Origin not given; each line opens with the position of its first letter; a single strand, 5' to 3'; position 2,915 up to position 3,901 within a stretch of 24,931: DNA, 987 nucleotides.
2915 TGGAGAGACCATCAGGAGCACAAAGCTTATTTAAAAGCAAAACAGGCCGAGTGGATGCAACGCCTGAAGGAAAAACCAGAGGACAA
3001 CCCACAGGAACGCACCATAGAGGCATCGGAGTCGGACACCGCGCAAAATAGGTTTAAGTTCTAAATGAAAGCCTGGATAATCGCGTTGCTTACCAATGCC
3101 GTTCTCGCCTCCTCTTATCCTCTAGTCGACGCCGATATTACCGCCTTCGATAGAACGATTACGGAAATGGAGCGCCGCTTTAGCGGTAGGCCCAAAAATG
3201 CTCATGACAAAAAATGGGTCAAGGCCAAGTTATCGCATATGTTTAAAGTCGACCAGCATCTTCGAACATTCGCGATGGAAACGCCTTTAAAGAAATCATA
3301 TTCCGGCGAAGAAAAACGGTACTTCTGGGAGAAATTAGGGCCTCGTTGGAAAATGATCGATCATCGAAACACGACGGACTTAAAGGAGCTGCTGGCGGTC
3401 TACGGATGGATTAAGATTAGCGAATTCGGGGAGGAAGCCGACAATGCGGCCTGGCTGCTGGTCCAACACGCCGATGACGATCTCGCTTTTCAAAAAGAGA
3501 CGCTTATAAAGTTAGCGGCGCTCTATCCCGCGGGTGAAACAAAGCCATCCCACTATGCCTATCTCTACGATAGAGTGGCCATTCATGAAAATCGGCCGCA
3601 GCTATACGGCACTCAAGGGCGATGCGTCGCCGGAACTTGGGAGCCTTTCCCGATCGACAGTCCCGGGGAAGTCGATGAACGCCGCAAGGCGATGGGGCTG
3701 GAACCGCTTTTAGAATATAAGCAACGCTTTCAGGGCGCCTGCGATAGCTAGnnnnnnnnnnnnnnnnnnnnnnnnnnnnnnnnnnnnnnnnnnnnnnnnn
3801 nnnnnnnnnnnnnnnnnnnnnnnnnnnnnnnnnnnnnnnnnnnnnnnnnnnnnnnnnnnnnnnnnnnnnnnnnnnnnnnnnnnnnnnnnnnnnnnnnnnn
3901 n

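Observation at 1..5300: AT-richer accessory segment with two toxin-antitoxin modules abutting the GC-rich core at a palindrome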

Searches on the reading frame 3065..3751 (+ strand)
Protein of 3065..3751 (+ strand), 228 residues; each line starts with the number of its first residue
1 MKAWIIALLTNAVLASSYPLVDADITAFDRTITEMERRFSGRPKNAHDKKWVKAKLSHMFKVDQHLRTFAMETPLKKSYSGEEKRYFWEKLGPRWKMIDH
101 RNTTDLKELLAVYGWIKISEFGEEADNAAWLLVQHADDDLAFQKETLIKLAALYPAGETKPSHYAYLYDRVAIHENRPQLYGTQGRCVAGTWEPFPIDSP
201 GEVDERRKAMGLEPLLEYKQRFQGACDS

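Call 6: search_protein_families(library=pfam, proteins=[window:3065-3751:+], max_evalue=0.01)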
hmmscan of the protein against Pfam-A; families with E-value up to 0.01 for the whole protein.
window:3065-3751:+ (228 aa): 1 family
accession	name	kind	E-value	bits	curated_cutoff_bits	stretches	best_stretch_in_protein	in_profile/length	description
PF20329.3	DUF6624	-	4.4e-19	69.1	27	1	97-221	39-163/173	Family of unknown function (DUF6624)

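Call 13: find_encoding_contigs(protein=window:3065-3751:+, flank=10000, max_places=6)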
Protein window:3065-3751:+ (228 aa): no gene with exactly this product is on record in the collection.

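Call 32: find_homologous_proteins(query=window:3065-3748:+, max_evalue=0.00001)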
Query window:3065-3748:+ (228 aa): 518 proteins with E <= 0.00001 among 673 candidates; the best 120 are listed.
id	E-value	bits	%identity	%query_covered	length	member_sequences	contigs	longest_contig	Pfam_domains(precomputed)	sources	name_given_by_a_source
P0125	5.7e-154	528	100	100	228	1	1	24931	PF20329.3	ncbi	-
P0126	4.8e-74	267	57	91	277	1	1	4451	PF20329.3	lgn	-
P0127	2.1e-69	251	54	93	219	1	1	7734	PF20329.3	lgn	-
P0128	3.5e-69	251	54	92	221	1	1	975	PF20329.3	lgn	-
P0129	3.7e-69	251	56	92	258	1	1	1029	PF20329.3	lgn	-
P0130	1.3e-68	249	56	91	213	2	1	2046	PF20329.3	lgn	-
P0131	3.0e-68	248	57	90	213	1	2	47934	PF20329.3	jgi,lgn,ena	-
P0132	5.6e-68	247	52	93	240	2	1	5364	PF20329.3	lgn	-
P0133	8.8e-68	246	53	97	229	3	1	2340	PF20329.3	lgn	-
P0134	2.1e-67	245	53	93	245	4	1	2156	PF20329.3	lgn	-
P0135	3.2e-67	244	52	99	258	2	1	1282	PF20329.3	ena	-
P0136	3.6e-67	244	54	92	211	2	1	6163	PF20329.3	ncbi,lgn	-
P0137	6.0e-67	243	53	93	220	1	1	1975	PF20329.3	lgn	-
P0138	8.3e-67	243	54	91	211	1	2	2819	PF20329.3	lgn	-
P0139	5.3e-66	240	53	99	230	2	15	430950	PF20329.3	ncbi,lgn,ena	-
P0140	1.6e-65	239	52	95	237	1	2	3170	PF20329.3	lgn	-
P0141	2.2e-65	238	49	96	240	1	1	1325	PF20329.3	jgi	-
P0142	3.3e-65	238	52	93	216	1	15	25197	PF20329.3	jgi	jgi:hypothetical protein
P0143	4.3e-65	237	50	95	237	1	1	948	PF20329.3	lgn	-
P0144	6.4e-65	237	52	92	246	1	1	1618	PF20329.3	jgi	jgi:hypothetical protein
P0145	1.0e-64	236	48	97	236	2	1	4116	PF20329.3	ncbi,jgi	jgi:hypothetical protein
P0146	2.1e-64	235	52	98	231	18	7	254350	PF20329.3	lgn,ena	-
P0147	4.7e-64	234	49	99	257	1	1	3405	PF20329.3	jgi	jgi:hypothetical protein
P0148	8.8e-64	233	50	96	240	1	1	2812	PF20329.3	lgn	-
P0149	9.1e-64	233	50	92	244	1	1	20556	PF20329.3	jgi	jgi:hypothetical protein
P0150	2.5e-63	232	49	96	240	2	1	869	PF20329.3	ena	-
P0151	2.6e-63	231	51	95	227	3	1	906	PF20329.3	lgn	-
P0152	3.1e-63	231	49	97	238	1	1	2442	PF20329.3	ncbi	-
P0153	4.5e-63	231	48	97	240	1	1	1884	PF20329.3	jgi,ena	-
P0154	5.0e-63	231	51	93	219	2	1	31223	PF20329.3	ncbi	-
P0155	6.7e-63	230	53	91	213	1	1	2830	PF20329.3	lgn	-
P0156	7.1e-63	230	48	99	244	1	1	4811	PF20329.3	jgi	jgi:hypothetical protein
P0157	1.4e-62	229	48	99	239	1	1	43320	PF20329.3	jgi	-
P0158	2.5e-62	228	47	97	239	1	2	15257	PF20329.3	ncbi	ncbi:MAG: DUF6624 domain-containing protein [Pseudobdellovibrionaceae bacterium]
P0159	2.8e-62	228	51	95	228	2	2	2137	PF20329.3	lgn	-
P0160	3.4e-62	228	49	96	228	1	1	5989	PF20329.3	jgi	jgi:hypothetical protein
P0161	3.6e-62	228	50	93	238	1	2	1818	PF20329.3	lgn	-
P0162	3.7e-62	228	50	97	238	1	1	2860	PF20329.3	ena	-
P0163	4.7e-62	227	48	98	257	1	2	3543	PF20329.3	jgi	jgi:hypothetical protein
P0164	9.5e-62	226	50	93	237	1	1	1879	PF20329.3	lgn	-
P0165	1.2e-61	226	50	93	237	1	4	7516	PF20329.3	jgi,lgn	jgi:hypothetical protein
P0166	1.6e-61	226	50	97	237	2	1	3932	PF20329.3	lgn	-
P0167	2.2e-61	225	48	97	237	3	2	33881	PF20329.3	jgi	jgi:hypothetical protein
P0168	2.6e-61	225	48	96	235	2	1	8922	PF20329.3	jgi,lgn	-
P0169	2.9e-61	225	48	99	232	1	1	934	PF20329.3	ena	-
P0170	3.0e-61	225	48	94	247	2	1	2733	PF20329.3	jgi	-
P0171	4.2e-61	224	51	95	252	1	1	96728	PF20329.3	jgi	jgi:hypothetical protein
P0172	4.4e-61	224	49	97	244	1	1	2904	PF20329.3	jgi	jgi:hypothetical protein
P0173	5.6e-61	224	49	97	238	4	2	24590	PF20329.3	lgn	-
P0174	6.0e-61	224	53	90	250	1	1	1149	PF20329.3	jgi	jgi:hypothetical protein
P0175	6.7e-61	224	48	97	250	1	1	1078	PF20329.3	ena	-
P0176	7.0e-61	224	51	90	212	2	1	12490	PF20329.3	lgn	-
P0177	7.4e-61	223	49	93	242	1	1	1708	PF20329.3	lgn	-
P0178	9.8e-61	223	50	93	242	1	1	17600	PF20329.3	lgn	-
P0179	2.0e-60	222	51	92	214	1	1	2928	PF20329.3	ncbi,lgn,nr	ncbi:MAG: hypothetical protein KGL53_13225 [Elusimicrobia bacterium]|nr:hypothetical protein [Elusim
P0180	2.7e-60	222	48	99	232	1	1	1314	PF20329.3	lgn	-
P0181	4.2e-60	221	46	97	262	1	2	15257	PF20329.3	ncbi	ncbi:MAG: DUF6624 domain-containing protein [Pseudobdellovibrionaceae bacterium]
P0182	4.4e-60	221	50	93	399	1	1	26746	PF20329.3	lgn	-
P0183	4.6e-60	221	48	96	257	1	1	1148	PF20329.3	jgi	jgi:hypothetical protein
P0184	4.7e-60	221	47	99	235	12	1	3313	PF20329.3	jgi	jgi:hypothetical protein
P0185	6.4e-60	220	48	97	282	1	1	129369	PF20329.3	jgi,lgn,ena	-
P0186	1.6e-59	219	46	97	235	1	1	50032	PF20329.3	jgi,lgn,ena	-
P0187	2.8e-59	218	48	95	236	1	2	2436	PF20329.3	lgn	-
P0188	3.3e-59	218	47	97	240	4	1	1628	PF20329.3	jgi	jgi:hypothetical protein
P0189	3.3e-59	218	48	96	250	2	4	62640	PF20329.3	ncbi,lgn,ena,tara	tara:strand:- start:24710 stop:25462 length:753 start_codon:yes stop_codon:yes gene_type:complete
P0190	4.1e-59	218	47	98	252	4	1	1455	PF20329.3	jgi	jgi:hypothetical protein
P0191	4.4e-59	218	50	93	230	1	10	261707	PF20329.3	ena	-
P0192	4.8e-59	218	47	99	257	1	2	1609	PF20329.3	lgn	-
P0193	1.3e-58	216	47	98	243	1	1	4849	PF20329.3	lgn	-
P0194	1.3e-58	216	47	99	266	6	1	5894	PF20329.3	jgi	-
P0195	1.4e-58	216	46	97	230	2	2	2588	PF20329.3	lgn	-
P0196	1.6e-58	216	50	97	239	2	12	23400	PF20329.3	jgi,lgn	jgi:hypothetical protein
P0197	1.8e-58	216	45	99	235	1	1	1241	PF20329.3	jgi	jgi:hypothetical protein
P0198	2.0e-58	216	46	97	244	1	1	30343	PF20329.3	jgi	jgi:hypothetical protein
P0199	2.2e-58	215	48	93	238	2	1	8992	PF20329.3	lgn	-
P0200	2.5e-58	215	50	91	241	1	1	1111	PF20329.3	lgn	-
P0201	3.6e-58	215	48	97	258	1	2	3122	PF20329.3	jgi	jgi:hypothetical protein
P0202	3.9e-58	215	47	93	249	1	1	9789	PF20329.3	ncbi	-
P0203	4.7e-58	214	47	97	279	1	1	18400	PF20329.3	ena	-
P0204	5.2e-58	214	48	97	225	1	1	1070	PF20329.3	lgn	-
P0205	5.3e-58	214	46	97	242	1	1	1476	PF20329.3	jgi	jgi:hypothetical protein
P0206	5.4e-58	214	45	97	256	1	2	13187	PF20329.3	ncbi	ncbi:MAG: DUF6624 domain-containing protein [Bdellovibrio sp.]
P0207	6.5e-58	214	46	98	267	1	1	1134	PF20329.3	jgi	jgi:hypothetical protein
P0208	7.3e-58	214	46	97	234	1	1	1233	PF20329.3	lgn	-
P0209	8.7e-58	213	47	97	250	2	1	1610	PF20329.3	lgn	-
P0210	1.3e-57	213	46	96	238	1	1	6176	PF20329.3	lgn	-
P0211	2.1e-57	212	48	99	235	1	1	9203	PF20329.3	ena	-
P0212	2.2e-57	212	48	97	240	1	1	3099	PF20329.3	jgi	jgi:hypothetical protein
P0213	2.4e-57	212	47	98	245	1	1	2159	PF20329.3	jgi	jgi:hypothetical protein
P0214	3.1e-57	212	47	97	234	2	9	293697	PF20329.3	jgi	jgi:hypothetical protein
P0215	3.2e-57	212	46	96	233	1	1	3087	PF20329.3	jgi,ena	-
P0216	4.0e-57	211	45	96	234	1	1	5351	PF20329.3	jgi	jgi:hypothetical protein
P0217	1.5e-56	209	47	99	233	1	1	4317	PF20329.3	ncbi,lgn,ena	-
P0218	1.6e-56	209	46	99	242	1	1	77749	PF20329.3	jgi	jgi:hypothetical protein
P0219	1.6e-56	209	47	97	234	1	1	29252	PF20329.3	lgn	-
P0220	1.6e-56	209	49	90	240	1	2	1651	PF20329.3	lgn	-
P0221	1.7e-56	209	51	90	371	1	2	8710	PF20329.3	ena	-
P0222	1.8e-56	209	47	94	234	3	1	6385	PF20329.3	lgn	-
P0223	2.3e-56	209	51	83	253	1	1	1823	PF20329.3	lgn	-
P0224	2.4e-56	209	48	93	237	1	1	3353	PF20329.3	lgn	-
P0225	3.1e-56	208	49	99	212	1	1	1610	PF20329.3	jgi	jgi:hypothetical protein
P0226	3.4e-56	208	47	90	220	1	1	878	PF20329.3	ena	-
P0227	3.4e-56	208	50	93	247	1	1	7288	PF20329.3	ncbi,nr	ncbi:MAG: hypothetical protein HY537_09850 [Deltaproteobacteria bacterium]|nr:hypothetical protein [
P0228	3.4e-56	208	49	96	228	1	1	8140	PF20329.3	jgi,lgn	jgi:hypothetical protein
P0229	3.4e-56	208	49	99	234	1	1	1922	PF20329.3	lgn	-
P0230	3.8e-56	208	47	97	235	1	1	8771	PF20329.3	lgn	-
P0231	4.1e-56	208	46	98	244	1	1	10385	PF20329.3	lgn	-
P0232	5.3e-56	208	48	97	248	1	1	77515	PF20329.3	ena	-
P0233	6.3e-56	207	47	95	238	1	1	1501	PF20329.3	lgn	-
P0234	6.4e-56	207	48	93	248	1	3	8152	PF20329.3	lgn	-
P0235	1.1e-55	206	47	95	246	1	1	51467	PF20329.3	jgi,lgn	jgi:hypothetical protein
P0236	1.4e-55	206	46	96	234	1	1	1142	PF20329.3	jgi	-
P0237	1.7e-55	206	49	93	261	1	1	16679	PF20329.3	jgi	-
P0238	1.7e-55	206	46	99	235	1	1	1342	PF20329.3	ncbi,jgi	jgi:hypothetical protein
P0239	2.0e-55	206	46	97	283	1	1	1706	PF20329.3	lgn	-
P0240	2.4e-55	205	50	89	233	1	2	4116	PF20329.3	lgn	-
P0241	4.7e-55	204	46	93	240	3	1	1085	PF20329.3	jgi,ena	-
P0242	5.0e-55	204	44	98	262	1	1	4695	PF20329.3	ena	-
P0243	5.2e-55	204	45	97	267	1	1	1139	PF20329.3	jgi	jgi:hypothetical protein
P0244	5.9e-55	204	45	98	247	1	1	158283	PF20329.3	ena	-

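Call 33: find_encoding_contigs(protein=P0131, flank=8000, max_places=2)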
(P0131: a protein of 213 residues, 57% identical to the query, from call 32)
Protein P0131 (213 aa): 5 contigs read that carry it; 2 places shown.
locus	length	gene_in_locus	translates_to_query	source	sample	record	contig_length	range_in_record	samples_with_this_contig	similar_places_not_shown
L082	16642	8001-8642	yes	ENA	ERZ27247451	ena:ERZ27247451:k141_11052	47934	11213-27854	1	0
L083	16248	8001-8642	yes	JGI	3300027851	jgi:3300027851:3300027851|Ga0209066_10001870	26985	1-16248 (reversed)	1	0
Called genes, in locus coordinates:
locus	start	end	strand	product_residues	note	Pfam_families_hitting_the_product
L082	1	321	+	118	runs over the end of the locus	PF07237:DUF1428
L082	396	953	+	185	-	PF04191:PEMT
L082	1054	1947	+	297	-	PF12796:Ank_2, PF13637:Ank_4 (weak), PF00023:Ank (weak), PF13606:Ank_3 (weak), PF13637:Ank_4 (weak), PF24521:Ank_KRIT1 (weak), PF00023:Ank (weak), PF03783:CsgG, +1 more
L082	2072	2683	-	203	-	PF13453:Zn_ribbon_TFIIB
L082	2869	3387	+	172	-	PF00072:Response_reg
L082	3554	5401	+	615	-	PF09811:Yae1_N (faint)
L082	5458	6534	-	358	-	PF05050:Methyltransf_21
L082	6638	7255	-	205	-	-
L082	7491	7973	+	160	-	PF13428:TPR_14 (faint), PF14559:TPR_19 (faint), PF07719:TPR_2 (faint), PF12688:TPR_5 (weak), PF13181:TPR_8 (faint), PF13432:TPR_16 (weak)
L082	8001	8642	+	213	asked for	PF20329:DUF6624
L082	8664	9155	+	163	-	-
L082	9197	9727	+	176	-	-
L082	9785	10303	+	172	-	-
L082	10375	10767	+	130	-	PF00072:Response_reg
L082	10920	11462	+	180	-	PF03942:DTW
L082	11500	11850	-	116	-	PF00581:Rhodanese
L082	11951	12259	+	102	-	-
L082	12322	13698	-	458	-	PF03023:MurJ (weak), PF01554:MatE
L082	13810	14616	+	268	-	-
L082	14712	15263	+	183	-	PF14512:TM1586_NiRdase (faint), PF00881:Nitroreductase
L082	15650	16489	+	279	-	-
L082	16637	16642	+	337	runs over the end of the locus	-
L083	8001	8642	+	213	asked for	PF20329:DUF6624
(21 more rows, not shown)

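Call 34: find_encoding_contigs(protein=P0126, flank=8000, max_places=2)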
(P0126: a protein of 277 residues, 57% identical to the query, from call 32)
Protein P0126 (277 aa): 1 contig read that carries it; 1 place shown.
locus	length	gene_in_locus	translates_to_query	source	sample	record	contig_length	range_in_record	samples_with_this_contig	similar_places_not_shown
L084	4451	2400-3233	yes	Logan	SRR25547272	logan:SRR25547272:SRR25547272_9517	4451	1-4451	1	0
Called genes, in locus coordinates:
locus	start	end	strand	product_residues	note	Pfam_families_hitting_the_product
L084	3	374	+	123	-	?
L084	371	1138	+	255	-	-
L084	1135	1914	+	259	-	-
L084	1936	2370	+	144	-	-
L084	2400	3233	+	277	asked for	PF20329:DUF6624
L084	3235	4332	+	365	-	-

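Call 49: search_protein_families(library=ncbifam, proteins=[window:3065-3751:+], max_evalue=0.01)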
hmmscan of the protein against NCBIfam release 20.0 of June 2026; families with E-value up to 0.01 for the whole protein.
window:3065-3751:+ (228 aa): 0 families

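Call 53: search_protein_families(library=padloc, proteins=[window:3065-3751:+], max_evalue=0.001)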
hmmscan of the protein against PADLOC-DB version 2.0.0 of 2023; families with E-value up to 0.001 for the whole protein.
window:3065-3751:+ (228 aa): 0 families

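Call 59: search_solved_structures(query=window:3065-3748:+, max_evalue=1)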
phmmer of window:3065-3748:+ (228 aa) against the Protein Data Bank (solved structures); distinct sequences matched with E-value up to 1: 1.
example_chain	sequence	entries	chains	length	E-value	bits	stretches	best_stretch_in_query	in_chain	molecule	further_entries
6rw7_A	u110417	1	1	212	0.24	13.9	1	152-201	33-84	Carbohydrate binding module family 33 and 10 domain protein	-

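Call 84: predict_structure(alignment_id=A6)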
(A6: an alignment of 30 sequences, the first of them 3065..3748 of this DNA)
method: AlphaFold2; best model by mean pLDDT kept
length: 228 residues; sequences in the alignment: 30
mean_pLDDT: 94.0   pTM: 0.86
mean pLDDT of the five models: 94.0, 93.9, 93.8, 93.6, 93.1
residues with pLDDT >= 90: 198; 70-90: 15; 50-70: 13; < 50: 2
segments of 3 or more residues with pLDDT < 50: none
pLDDT, mean of each block of 10 residues (from residue 1): 58 80 98 97 94 98 98 96 98 97 98 98 98 95 98 98 98 98 94 97 98 96 79
secondary structure, 60 per line:
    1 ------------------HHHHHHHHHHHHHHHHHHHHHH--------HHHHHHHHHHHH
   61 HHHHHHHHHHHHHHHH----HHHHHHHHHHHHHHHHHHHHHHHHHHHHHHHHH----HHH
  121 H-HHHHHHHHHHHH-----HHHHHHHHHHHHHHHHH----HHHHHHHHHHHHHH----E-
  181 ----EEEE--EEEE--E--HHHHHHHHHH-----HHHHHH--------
elements in order: H19-40 H49-76 H81-113 H118-121 H123-134 H140-156 H161-174 E185-188 E191-194 H200-209 H215-220

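Call 87: fold_search(model_id=the predicted structure, library=pdb)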
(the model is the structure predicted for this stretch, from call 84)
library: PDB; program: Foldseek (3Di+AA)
matches with E <= 10: 411; with E <= 0.001: 0
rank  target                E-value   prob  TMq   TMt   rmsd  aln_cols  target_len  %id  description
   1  5m4y_E                1.8e-01  0.14  0.15  0.17  17.6       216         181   12  Crystal structure of the Sec3/Sso2 complex at 2.20 angstrom resolution (released 2017-02-08)
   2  5m4y_A                3.9e-01  0.11  0.15  0.18  17.3       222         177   11  Crystal structure of the Sec3/Sso2 complex at 2.20 angstrom resolution (released 2017-02-08)
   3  8e0n_E                4.8e-01  0.41  0.23  0.29  12.1       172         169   14  Homotrimeric variant of tcTRP9, BGL18 (released 2023-04-12)
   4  5cwq                  5.1e-01  0.60  0.35  0.34   7.1       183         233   11  Crystal structure of de novo designed helical repeat protein DHR81 (released 2015-12-16)
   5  4d10_D                5.1e-01  0.18  0.21  0.13  16.2       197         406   16  Crystal structure of the COP9 signalosome (released 2014-07-23)
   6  3ceq_A                5.1e-01  0.16  0.21  0.20  16.2       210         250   17  The TPR domain of Human Kinesin Light Chain 2 (hKLC2) (released 2008-08-12)
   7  5ohu                  6.2e-01  0.06  0.13  0.07  18.0       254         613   16  The X-ray Structure of Lytic Transglycosylase Slt from Pseudomonas aeruginosa (released 2018-04-18)
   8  9mg8_B                6.6e-01  0.23  0.23  0.15  17.5       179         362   18  Crystal Structure of b-iTHR-110 (released 2025-12-17)
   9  6gnk_A                6.9e-01  0.21  0.23  0.23  18.1       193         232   11  Exoenzyme S from Pseudomonas aeruginosa in complex with human 14-3-3 protein beta, trimeric crystal form bound to Carb (released 2018-09-26)
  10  8vyy_A                6.9e-01  0.09  0.17  0.17  15.0       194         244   11  The crystal structure of MarE in complex with its native substrate, beta-methyl-L-tryptophan (released 2025-04-02)
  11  3edt_B                6.9e-01  0.08  0.19  0.17  18.5       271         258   12  Crystal structure of the mutated S328N hKLC2 TPR domain (released 2009-02-10)
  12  4o46_F                7.3e-01  0.08  0.13  0.15  15.6       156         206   18  14-3-3-gamma in complex with influenza NS1 C-terminal tail phosphorylated at S228 (released 2014-04-30)
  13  5okf_B                7.7e-01  0.20  0.22  0.22  18.2       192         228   10  CH1 chimera of human 14-3-3 sigma with the HSPB6 phosphopeptide in a conformation with self-bound phosphopeptides (released 2017-10-11)
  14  4a1s_A                8.1e-01  0.57  0.35  0.26   6.7       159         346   11  Crystallographic structure of the Pins:Insc complex (released 2012-03-28)
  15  6fnb_B                8.5e-01  0.33  0.29  0.29  12.1       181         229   10  Mono- and bivalent 14-3-3 inhibitors for characterizing supramolecular lysine-PEG interactions in proteins (released 2018-07-04)
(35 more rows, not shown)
